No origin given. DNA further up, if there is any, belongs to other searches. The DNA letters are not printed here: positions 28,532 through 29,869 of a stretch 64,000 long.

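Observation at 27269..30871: Three mosaic paralogs of an unrecognised 336-346 aa repeat protein; two share an identical 3' half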

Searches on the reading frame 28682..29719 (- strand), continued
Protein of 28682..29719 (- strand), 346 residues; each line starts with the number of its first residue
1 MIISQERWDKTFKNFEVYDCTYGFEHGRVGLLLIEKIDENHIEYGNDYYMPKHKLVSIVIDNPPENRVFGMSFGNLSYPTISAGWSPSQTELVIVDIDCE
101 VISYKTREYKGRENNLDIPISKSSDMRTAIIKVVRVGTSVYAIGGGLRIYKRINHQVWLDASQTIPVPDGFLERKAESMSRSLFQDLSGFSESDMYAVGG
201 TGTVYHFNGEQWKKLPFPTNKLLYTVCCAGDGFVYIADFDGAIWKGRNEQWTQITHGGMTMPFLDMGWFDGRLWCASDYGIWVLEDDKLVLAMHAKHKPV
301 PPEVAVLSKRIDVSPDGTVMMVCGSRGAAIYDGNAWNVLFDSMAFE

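Call 50: find_encoding_contigs(protein=P0012, flank=10000, max_places=1)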
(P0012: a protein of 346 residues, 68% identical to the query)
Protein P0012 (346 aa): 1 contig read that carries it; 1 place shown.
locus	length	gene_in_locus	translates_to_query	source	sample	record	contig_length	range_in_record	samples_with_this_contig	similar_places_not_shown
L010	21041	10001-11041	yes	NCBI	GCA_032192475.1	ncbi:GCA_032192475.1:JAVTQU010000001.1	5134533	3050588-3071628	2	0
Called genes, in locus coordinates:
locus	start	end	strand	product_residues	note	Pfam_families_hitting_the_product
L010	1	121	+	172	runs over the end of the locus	PF20093:DUF6484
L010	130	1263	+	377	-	PF09937:DUF2169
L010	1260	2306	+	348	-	-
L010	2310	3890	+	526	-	PF13665:Tox-PAAR-like, PF15635:Tox-GHH2 (weak)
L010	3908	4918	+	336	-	-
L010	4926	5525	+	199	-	-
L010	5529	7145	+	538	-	PF13665:Tox-PAAR-like, PF15635:Tox-GHH2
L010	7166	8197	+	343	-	-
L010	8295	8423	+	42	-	-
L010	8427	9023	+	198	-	PF13665:Tox-PAAR-like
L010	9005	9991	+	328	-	PF15635:Tox-GHH2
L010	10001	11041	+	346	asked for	-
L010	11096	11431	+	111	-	PF15635:Tox-GHH2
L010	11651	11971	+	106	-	-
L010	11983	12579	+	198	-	PF13665:Tox-PAAR-like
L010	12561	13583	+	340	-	PF15635:Tox-GHH2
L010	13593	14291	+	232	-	-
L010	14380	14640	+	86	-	-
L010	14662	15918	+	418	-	PF13646:HEAT_2 (weak), PF02985:HEAT (faint), PF13646:HEAT_2 (weak)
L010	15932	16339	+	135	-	PF00085:Thioredoxin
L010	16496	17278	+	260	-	PF01471:PG_binding_1, PF01551:Peptidase_M23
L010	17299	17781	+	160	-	-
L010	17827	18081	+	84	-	-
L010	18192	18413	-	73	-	-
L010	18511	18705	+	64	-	-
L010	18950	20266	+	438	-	PF00083:Sugar_tr, PF07690:MFS_1, PF00083:Sugar_tr (weak), PF07690:MFS_1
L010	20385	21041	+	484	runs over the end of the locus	PF10423:AMNp_N, PF01048:PNP_UDP_1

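Call 62: find_related_loci(query=A3, collection=genome_contigs, flank=8000)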
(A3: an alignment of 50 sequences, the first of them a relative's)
Query A3 (340 aa) in genome_contigs; peptide patterns used: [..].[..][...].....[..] (x = any residue, [..] = any of these).
124 stretches matched a pattern; 111 encode a relative of the query (tblastn E <= 1e-3); the best 80 are kept; 76 distinct loci.
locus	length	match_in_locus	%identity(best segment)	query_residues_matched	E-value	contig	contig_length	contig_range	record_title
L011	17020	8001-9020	100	1-340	0e+0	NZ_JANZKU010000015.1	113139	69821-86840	Pseudomonas sp. RIT-PI-AD 15, whole genome shotgun sequence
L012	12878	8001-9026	56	1-340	1e-133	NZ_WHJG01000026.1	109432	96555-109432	Massilia frigida strain CCM 8695 NODE_26_length_109432_cov_7.909629, whole genome shotgun sequence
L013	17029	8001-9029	56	1-339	1e-133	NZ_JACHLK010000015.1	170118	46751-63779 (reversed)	Acidovorax soli strain S00198 Ga0436330_15, whole genome shotgun sequence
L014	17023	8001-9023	54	3-339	2e-127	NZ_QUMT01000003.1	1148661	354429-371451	Roseateles depolymerans strain DSM 11813 Ga0244525_103, whole genome shotgun sequence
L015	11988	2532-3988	54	1-340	3e-124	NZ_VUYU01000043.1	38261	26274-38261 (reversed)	Massilia rubra strain CCM 8692 NODE_43_length_38261_cov_5.807337, whole genome shotgun sequence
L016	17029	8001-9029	51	1-340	1e-121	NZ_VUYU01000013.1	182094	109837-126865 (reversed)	Massilia rubra strain CCM 8692 NODE_13_length_182094_cov_6.213577, whole genome shotgun sequence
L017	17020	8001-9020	53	1-339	7e-121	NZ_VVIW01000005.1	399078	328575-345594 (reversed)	Massilia aquatica strain CCM 8693 NODE_5_length_399078_cov_6.690456, whole genome shotgun sequence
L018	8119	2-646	65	128-339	1e-92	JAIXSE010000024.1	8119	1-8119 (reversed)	MAG: Rubrivivax sp. isolate C4_MAG_00089 pond_C4_MAG_00089_000000000009, whole genome shotgun sequence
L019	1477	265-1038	52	84-339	5e-86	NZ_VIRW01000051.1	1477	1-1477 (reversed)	Chitinibacter sp. GC72 contig51, whole genome shotgun sequence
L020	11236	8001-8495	72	175-339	1e-76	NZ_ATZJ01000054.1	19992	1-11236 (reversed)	Chitinilyticum litopenaei DSM 21440 C515DRAFT_scaffold00049.49_C, whole genome shotgun sequence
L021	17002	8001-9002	41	1-339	1e-71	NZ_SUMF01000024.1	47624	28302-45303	Chitiniphilus eburneus strain HX-2-15 HX-2-15_scaffold24, whole genome shotgun sequence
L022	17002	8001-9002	41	1-339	3e-72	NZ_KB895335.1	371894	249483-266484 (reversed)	Chitiniphilus shinanonensis DSM 23277 C556DRAFT_scaffold00002.2, whole genome shotgun sequence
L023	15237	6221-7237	41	4-330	2e-68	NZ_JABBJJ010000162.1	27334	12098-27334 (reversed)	Pyxidicoccus fallax strain DSM 14698 NODE_162_length_27334_cov_35.6867, whole genome shotgun sequence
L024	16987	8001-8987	38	3-339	3e-67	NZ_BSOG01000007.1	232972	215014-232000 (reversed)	Chitinimonas prasina strain NBRC 110044 sequence07, whole genome shotgun sequence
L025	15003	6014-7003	35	4-339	2e-65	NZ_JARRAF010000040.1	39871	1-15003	Parachitinimonas caeni strain DQS-5 NODE_40_length_39871_cov_63.199477, whole genome shotgun sequence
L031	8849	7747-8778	32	4-339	3e-52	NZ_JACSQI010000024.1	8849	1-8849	Escherichia whittamii strain Sa2BVA5 NODE_24_length_8849_cov_15.111719, whole genome shotgun sequence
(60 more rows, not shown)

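Call 73: find_encoding_contigs(protein=P0090, flank=8000, max_places=2)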
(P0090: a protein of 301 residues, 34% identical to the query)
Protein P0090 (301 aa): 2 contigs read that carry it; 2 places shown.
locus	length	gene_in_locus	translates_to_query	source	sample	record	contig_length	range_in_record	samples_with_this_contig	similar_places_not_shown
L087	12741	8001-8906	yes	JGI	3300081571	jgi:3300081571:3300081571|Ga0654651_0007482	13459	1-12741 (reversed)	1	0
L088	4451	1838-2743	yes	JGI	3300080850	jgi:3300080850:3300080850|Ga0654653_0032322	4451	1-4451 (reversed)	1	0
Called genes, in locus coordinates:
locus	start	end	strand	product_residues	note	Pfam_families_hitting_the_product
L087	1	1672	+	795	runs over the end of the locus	?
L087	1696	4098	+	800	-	PF05954:Phage_GPD, PF04717:Phage_base_V, PF22178:Gp5_trimer_C, PF06715:Gp5_C (faint), PF22178:Gp5_trimer_C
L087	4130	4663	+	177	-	PF20093:DUF6484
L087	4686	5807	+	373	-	PF09937:DUF2169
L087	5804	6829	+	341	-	-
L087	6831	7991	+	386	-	PF13665:Tox-PAAR-like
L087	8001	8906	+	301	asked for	-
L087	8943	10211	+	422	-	PF13646:HEAT_2 (faint)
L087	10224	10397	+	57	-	-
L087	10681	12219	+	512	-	PF16697:Yop-YscD_cpl (weak), PF00498:FHA, PF20232:T6SS_FHA_C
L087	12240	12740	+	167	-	?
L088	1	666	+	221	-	?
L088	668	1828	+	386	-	PF13665:Tox-PAAR-like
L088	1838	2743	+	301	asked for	-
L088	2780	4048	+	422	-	PF13646:HEAT_2 (faint)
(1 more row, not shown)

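Call 80: profile_search(alignment_id=A3)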
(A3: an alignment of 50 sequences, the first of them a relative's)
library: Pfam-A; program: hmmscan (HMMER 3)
A. the first sequence (340 residues): domains with independent E <= 10: 0; with E <= 0.001: 0
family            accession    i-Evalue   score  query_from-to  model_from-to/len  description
(no Pfam family matches the first sequence, even at E <= 10)
B. every sequence of the alignment scanned on its own (50 sequences): families by number of members that match
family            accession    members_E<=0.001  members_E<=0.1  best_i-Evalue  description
Kelch_1           PF01344.31                 1               2        2.2e-04  Kelch motif
Beta-prop_KIB1-4  PF03478.24                 0               3        2.5e-02  KIB1-4 beta-propeller
PSII_BNR          PF14870.12                 0               2        7.0e-03  Photosynthesis system II assembly factor YCF48
Hyd_WA            PF06462.18                 0               2        2.7e-02  Propeller
EIAV_GP90         PF00971.23                 0               1        3.7e-02  EIAV coat protein, gp90
Kelch_FKB95       PF25210.1                  0               1        5.4e-02  FKB95, Kelch-repeats domain
Choline_bind_4    PF21540.3                  0               1        6.1e-02  Choline-binding repeat
DUF6923           PF21959.2                  0               1        6.1e-02  Repeat of unknown function (DUF6923)

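Call 81: find_homologous_proteins(query=P0090, max_evalue=0.001)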
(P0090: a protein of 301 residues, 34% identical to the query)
Query P0090 (301 aa): 63 proteins with E <= 0.001 among 776 candidates.
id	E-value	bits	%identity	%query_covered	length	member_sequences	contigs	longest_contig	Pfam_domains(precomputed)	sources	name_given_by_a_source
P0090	2.5e-204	695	100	100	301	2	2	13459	-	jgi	jgi:photosystem II stability/assembly factor-like uncharacterized protein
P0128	1.1e-187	641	91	100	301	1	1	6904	-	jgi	jgi:hypothetical protein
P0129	4.4e-166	570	79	100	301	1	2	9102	-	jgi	jgi:hypothetical protein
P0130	7.0e-163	559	79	100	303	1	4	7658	-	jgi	jgi:hypothetical protein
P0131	2.0e-146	505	71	100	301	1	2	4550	-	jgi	jgi:hypothetical protein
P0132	4.4e-113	396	56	100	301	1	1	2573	-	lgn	-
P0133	1.5e-105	371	54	100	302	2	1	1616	-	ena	-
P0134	2.4e-105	370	53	100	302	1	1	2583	-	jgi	jgi:hypothetical protein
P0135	1.6e-104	368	53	100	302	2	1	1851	-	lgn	-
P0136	1.1e-102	361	54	100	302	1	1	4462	-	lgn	-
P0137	2.9e-102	360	52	100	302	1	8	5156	-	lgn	-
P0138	9.2e-100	352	51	100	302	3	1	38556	-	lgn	-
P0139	5.8e-93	330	50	100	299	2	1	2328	-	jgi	-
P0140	4.8e-91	323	50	100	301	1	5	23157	-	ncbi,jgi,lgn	jgi:hypothetical protein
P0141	1.1e-90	322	49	100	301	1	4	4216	-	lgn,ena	-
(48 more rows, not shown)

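Call 88: search_protein_representatives(alignment_id=A3)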
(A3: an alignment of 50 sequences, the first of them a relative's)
Query: 50 sequences, 331 profile positions. Proteins with E-value up to 0.001 (for the whole library): 11937; up to 1e-10: 4881; up to 1e-30: 880. The best 150 are listed.
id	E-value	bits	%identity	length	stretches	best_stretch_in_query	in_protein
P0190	8.4e-117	406.7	-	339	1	2-331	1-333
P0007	1.8e-115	402.3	-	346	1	1-330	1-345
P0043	8.9e-109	380.3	-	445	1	1-330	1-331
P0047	1.7e-105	369.5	-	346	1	2-330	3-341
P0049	7.3e-105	367.5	-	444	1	2-330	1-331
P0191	1.1e-104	366.8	-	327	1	1-325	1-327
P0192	1.1e-101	357.0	-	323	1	1-325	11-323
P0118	1.8e-101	356.3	-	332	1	2-328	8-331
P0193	5.2e-101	354.8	-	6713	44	172-245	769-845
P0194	6.7e-101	354.5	-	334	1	1-330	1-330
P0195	1.8e-100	353.1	-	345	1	4-330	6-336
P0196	3.8e-100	352.0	-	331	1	1-329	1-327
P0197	5.4e-100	351.5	-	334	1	3-327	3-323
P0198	7.9e-100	350.9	-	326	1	4-328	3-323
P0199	1.3e-99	350.2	-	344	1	1-328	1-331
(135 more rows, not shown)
